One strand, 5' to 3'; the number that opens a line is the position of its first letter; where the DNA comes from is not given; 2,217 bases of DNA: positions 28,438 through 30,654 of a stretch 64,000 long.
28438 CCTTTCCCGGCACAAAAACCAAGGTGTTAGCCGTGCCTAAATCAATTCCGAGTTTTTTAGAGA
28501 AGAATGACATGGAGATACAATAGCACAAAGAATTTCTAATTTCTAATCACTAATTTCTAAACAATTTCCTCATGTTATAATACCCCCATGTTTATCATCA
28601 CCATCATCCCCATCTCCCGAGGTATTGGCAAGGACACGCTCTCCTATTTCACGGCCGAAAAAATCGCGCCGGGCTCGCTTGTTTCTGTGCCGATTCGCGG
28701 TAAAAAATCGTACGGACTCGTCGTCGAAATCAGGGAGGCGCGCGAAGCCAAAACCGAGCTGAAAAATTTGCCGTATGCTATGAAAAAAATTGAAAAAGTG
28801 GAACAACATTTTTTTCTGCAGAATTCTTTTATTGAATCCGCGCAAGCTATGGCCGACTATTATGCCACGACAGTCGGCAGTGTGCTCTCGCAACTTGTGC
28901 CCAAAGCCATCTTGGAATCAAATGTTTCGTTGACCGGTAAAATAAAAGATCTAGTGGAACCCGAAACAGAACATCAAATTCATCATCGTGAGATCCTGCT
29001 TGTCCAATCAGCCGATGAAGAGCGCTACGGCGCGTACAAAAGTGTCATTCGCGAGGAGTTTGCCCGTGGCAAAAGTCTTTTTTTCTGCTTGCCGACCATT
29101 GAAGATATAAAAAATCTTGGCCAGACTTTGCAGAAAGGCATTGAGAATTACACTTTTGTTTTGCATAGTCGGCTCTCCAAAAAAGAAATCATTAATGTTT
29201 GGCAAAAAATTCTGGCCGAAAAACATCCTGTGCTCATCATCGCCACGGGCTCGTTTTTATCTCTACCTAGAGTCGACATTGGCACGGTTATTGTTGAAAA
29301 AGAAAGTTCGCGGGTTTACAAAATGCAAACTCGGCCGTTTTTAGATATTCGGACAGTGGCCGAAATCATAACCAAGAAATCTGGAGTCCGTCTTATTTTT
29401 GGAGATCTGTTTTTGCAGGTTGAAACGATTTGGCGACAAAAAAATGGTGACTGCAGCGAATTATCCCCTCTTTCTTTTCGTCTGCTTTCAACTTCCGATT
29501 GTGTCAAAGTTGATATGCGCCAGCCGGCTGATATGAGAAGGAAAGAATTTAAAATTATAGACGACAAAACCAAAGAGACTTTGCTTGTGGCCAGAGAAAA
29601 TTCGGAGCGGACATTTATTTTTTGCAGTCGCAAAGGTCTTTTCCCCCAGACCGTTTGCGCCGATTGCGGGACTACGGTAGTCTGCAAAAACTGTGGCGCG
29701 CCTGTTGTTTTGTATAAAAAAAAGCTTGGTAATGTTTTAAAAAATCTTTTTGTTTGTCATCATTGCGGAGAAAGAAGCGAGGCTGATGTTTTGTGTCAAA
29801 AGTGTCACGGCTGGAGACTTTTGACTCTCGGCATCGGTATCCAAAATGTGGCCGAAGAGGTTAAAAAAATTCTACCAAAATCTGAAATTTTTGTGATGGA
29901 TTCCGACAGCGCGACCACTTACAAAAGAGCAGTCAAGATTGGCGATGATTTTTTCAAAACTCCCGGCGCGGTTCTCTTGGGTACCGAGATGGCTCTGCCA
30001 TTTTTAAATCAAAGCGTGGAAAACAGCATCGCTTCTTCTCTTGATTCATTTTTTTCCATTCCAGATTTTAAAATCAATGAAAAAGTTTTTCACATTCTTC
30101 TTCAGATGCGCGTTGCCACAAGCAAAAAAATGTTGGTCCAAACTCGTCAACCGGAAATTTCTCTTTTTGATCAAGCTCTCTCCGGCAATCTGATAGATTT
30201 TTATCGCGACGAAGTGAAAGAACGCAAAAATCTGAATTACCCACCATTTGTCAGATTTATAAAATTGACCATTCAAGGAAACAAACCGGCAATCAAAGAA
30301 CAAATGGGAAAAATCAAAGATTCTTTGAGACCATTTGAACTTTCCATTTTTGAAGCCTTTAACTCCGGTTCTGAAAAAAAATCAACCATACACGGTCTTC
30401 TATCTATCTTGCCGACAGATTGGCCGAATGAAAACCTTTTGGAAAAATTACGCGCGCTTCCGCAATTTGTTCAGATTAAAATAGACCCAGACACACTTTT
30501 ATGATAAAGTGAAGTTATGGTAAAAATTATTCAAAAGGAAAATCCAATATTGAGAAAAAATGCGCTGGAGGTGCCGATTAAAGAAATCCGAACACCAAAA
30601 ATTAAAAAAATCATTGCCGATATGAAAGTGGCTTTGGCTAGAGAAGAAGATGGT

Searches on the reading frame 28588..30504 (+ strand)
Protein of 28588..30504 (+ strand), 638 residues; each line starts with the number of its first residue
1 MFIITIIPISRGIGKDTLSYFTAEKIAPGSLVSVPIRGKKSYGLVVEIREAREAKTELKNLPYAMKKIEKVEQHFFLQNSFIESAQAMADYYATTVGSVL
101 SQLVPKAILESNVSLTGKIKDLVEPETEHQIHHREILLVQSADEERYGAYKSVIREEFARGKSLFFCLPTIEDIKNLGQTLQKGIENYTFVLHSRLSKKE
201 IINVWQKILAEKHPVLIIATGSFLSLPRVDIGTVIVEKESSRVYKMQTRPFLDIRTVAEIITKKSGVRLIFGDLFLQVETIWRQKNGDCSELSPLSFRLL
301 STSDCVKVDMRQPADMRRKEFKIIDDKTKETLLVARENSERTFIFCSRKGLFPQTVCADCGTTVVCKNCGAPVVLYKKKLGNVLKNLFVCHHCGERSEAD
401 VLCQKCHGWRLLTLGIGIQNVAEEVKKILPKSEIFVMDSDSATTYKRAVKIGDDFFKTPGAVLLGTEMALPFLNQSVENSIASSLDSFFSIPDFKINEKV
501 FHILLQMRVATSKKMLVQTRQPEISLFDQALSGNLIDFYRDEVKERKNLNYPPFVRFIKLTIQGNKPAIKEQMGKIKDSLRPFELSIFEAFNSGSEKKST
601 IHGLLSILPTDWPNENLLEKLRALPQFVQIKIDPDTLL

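Call 53: search_protein_families(library=pfam, max_evalue=0.001, proteins=[window:28588-30504:+])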
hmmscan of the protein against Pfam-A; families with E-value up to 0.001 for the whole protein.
window:28588-30504:+ (638 aa): 1 family
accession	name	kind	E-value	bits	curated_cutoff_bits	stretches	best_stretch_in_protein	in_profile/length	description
PF17764.6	PriA_3primeBD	-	1.1e-10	41.7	22.7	1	17-105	11-96/96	3'DNA-binding domain (3'BD)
